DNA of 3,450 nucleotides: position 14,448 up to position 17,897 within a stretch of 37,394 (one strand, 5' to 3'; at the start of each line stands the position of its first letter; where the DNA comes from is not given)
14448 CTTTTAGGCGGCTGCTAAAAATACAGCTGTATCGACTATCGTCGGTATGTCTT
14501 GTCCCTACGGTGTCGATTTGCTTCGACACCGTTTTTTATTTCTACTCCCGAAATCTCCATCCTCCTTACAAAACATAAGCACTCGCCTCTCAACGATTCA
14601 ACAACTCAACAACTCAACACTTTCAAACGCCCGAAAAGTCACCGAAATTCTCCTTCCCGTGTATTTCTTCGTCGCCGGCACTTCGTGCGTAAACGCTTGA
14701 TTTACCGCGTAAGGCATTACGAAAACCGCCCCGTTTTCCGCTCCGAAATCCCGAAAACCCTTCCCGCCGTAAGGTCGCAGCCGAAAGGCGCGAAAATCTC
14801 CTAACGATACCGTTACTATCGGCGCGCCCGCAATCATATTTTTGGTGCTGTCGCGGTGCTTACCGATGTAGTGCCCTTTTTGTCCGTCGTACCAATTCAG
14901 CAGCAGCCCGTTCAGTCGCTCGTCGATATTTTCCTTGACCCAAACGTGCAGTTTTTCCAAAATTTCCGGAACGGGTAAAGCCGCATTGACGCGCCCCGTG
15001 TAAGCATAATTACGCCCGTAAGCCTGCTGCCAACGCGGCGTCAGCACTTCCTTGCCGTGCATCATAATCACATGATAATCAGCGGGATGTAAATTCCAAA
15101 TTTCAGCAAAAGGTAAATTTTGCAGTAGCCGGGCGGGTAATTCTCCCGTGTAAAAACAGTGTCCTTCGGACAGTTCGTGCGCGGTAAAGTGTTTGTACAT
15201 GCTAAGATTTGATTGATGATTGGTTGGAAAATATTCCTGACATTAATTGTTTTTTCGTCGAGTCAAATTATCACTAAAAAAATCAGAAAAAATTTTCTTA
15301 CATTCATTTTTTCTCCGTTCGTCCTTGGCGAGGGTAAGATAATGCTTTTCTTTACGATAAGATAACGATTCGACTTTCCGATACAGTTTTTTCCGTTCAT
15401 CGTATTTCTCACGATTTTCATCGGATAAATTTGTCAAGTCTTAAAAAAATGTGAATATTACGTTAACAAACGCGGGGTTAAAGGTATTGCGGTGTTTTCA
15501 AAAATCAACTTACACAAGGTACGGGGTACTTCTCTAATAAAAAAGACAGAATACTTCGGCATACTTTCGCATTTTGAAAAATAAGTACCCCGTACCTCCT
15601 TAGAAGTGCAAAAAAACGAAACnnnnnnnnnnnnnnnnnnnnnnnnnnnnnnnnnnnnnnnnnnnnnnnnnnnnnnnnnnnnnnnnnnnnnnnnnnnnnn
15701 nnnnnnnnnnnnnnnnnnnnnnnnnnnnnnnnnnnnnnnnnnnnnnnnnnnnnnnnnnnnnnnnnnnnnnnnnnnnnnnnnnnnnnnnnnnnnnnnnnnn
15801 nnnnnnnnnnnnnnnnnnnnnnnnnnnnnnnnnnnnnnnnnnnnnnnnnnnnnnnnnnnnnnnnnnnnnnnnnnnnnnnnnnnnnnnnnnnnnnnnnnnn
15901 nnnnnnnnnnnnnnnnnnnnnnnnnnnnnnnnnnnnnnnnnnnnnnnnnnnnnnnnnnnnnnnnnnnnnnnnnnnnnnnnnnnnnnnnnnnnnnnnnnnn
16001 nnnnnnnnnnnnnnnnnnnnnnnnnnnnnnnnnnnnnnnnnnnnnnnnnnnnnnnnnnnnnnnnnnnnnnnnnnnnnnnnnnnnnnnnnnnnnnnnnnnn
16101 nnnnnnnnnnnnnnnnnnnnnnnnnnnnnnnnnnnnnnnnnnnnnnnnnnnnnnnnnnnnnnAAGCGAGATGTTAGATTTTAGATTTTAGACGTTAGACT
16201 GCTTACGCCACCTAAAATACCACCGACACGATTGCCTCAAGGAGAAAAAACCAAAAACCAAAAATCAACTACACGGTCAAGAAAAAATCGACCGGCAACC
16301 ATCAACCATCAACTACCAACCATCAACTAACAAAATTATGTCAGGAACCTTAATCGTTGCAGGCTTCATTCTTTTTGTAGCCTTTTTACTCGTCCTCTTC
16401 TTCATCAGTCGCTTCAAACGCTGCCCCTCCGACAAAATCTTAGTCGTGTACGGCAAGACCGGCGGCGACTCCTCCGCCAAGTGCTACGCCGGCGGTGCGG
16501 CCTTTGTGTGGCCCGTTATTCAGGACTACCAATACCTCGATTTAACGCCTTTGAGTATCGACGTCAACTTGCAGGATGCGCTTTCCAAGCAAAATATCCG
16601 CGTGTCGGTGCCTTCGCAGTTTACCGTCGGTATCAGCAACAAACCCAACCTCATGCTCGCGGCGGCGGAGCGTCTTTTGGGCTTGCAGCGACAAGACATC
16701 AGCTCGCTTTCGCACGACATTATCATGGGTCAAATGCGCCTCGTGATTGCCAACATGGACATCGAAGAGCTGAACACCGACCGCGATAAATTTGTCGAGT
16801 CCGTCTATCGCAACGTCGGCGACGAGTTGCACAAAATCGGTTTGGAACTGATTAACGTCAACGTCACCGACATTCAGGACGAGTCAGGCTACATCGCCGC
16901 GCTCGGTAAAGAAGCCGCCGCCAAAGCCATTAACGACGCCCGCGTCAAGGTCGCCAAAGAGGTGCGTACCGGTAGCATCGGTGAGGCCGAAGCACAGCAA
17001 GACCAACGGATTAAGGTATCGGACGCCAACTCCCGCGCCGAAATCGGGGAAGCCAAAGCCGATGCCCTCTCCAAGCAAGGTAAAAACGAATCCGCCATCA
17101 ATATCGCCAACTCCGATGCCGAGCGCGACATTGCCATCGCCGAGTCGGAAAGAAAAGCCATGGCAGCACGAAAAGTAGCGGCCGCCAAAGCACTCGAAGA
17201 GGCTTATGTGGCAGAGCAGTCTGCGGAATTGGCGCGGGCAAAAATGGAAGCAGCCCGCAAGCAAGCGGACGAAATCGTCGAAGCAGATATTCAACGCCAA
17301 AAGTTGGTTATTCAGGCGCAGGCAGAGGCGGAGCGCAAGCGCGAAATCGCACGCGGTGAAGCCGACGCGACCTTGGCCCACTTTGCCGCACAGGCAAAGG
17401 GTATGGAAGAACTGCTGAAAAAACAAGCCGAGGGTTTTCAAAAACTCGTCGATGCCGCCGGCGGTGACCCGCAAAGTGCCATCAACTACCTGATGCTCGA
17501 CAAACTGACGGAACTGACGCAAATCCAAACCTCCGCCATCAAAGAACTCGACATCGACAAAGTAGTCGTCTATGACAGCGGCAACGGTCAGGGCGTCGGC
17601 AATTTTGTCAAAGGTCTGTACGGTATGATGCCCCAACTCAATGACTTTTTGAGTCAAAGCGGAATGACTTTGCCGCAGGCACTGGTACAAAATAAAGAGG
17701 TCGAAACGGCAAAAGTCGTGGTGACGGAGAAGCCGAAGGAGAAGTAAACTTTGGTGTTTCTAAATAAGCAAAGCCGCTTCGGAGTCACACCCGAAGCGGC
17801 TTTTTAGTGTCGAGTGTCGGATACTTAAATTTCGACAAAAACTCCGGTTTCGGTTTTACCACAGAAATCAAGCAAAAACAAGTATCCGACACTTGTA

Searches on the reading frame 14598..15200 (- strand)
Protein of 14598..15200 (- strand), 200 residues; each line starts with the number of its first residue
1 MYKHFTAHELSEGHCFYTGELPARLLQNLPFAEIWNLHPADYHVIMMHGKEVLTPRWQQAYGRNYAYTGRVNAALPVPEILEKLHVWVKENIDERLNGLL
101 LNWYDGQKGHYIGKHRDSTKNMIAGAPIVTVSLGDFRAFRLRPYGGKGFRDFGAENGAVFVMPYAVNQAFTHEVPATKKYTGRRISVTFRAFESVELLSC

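Call 71: search_protein_families(library=pfam, proteins=[window:14598-15200:-], max_evalue=0.00001)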
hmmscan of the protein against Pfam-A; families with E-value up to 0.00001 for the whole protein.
window:14598-15200:- (200 aa): 1 family
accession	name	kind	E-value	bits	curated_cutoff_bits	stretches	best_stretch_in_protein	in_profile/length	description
PF13532.12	2OG-FeII_Oxy_2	-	4.7e-15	56.7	31.2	1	54-190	47-194/194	2OG-Fe(II) oxygenase superfamily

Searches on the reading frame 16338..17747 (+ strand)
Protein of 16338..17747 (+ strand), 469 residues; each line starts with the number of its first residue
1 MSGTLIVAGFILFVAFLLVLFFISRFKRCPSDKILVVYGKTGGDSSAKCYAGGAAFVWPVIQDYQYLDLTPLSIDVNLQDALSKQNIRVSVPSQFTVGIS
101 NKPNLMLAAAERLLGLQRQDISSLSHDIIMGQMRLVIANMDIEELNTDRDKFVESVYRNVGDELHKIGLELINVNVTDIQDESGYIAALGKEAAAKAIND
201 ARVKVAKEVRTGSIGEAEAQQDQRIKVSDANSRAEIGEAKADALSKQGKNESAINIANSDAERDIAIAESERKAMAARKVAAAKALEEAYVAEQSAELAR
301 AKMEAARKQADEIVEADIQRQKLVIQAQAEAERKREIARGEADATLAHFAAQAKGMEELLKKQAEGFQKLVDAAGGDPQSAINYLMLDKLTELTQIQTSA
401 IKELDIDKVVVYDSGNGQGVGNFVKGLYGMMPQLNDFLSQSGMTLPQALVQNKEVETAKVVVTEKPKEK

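Call 71: search_protein_families(library=pfam, proteins=[window:16338-17747:+], max_evalue=0.00001)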
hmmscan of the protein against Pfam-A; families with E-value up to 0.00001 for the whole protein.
window:16338-17747:+ (469 aa): 1 family
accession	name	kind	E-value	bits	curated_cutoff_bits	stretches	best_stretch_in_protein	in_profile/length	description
PF01145.31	Band_7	-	8.1e-26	91.6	23.6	1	30-208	4-174/176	SPFH domain / Band 7 family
